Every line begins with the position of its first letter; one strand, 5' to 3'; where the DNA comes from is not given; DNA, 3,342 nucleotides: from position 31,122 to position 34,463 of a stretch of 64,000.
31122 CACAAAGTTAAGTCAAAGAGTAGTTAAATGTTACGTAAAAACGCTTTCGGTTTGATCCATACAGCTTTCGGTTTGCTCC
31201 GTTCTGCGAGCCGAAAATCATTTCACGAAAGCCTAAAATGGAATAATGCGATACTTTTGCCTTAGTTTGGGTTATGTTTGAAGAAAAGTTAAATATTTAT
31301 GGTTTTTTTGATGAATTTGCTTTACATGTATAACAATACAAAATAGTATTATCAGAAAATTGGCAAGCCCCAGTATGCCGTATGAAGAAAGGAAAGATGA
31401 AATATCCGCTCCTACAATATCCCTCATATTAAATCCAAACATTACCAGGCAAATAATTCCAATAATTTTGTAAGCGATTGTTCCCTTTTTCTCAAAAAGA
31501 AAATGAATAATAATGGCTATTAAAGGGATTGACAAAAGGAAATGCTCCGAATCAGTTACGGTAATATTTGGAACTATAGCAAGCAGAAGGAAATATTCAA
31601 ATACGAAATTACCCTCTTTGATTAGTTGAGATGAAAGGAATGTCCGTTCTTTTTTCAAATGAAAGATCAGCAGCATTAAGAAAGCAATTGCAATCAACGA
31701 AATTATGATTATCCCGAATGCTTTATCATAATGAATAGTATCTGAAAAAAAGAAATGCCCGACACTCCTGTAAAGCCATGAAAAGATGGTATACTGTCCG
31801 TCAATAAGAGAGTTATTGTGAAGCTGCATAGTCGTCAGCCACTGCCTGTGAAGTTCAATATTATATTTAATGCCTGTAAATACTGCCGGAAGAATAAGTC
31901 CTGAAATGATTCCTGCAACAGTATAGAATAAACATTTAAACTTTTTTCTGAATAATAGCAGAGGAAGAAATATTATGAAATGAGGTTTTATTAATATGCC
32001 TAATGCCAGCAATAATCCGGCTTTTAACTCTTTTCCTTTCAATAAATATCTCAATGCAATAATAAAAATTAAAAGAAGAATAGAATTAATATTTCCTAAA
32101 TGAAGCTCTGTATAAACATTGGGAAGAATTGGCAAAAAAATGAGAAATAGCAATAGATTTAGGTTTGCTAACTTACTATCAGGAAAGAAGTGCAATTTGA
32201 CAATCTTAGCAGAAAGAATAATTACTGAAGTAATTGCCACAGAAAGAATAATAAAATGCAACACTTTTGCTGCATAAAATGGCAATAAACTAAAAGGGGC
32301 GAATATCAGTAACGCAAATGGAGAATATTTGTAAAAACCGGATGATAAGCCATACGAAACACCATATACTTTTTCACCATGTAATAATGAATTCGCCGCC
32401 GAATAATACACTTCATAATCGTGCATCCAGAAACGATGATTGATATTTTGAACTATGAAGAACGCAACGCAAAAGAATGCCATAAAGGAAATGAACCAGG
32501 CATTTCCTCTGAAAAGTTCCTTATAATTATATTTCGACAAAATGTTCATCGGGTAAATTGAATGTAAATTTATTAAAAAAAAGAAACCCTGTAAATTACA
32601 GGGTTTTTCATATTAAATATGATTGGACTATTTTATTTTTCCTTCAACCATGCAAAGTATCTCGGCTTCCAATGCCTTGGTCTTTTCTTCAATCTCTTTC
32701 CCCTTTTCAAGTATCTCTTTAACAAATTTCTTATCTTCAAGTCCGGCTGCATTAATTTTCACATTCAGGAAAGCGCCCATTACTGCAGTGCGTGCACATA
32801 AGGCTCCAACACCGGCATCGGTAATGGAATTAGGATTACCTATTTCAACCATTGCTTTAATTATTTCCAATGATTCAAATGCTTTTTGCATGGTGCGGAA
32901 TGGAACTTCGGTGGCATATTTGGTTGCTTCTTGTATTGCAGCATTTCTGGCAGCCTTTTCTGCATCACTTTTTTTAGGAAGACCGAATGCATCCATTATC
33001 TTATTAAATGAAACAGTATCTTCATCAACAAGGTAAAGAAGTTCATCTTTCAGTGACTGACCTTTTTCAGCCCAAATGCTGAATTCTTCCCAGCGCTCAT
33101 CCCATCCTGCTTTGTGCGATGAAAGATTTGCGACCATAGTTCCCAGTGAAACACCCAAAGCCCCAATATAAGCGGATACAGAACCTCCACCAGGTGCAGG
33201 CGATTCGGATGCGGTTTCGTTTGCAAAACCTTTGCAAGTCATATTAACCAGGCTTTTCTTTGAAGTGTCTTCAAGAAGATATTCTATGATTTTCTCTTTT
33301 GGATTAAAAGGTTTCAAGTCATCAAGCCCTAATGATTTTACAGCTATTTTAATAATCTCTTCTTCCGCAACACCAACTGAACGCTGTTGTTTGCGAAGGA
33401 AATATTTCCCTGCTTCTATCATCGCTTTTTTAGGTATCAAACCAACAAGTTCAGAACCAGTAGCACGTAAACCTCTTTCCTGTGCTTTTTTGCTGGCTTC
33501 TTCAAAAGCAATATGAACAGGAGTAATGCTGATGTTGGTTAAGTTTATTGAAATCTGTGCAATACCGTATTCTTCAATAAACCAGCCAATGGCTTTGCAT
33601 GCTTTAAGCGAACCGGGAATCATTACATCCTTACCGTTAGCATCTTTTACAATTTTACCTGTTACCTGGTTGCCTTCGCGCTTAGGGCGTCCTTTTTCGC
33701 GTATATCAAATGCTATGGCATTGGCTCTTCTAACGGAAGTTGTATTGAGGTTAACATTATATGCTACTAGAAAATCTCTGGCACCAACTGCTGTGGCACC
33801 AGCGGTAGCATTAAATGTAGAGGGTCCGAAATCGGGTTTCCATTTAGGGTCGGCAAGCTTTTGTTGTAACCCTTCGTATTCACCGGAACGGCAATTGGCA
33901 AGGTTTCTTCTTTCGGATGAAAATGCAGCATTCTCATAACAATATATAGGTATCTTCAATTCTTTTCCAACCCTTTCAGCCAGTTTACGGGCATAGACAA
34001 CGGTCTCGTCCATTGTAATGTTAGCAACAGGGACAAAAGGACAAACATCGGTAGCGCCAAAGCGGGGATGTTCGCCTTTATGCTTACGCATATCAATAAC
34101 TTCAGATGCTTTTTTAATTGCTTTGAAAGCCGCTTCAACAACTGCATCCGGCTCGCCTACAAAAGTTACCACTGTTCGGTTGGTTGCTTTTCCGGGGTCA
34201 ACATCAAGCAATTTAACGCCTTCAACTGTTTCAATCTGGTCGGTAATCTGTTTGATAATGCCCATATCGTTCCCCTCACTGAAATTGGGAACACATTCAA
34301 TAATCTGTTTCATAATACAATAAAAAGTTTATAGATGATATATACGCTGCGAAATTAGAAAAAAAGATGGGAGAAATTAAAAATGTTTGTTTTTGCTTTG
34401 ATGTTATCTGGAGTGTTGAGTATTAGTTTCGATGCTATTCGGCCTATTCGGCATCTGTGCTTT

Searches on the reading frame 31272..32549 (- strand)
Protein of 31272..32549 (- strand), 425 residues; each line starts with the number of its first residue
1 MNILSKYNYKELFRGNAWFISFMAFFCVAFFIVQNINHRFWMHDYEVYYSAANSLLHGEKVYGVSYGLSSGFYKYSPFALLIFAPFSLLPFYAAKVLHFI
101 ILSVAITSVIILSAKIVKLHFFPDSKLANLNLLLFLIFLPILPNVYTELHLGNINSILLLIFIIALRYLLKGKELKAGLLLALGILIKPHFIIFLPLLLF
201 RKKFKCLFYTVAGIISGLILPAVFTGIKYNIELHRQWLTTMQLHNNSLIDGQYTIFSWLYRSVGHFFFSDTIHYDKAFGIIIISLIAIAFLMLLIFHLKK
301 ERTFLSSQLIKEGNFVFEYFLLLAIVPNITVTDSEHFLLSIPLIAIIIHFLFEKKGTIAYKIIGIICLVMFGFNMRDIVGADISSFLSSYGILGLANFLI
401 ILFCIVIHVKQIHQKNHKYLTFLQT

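Call 63: search_protein_families(library=pfam, proteins=[window:31272-32549:-], max_evalue=0.00001)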
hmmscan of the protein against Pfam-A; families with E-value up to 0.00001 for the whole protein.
window:31272-32549:- (425 aa): 1 family
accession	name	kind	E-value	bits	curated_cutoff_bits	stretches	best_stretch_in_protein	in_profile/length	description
PF09594.16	GT87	-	6.3e-22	78.9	25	1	73-303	1-220/237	Glycosyltransferase family 87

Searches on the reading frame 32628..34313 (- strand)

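Call 63: search_protein_families(library=pfam, proteins=[window:32628-34313:-], max_evalue=0.00001)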
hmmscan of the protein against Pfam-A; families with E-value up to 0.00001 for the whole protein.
window:32628-34313:- (561 aa): 3 families
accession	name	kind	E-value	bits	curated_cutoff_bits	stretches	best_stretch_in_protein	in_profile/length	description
PF07837.17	FTCD_N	-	6.7e-75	251.1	27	1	4-179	1-176/176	Formiminotransferase domain, N-terminal subdomain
PF04961.17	FTCD_C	-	3e-66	223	24.5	1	359-538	1-180/182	Formiminotransferase-cyclodeaminase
PF02971.19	FTCD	-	7.1e-62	208.1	24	1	181-345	1-145/145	Formiminotransferase domain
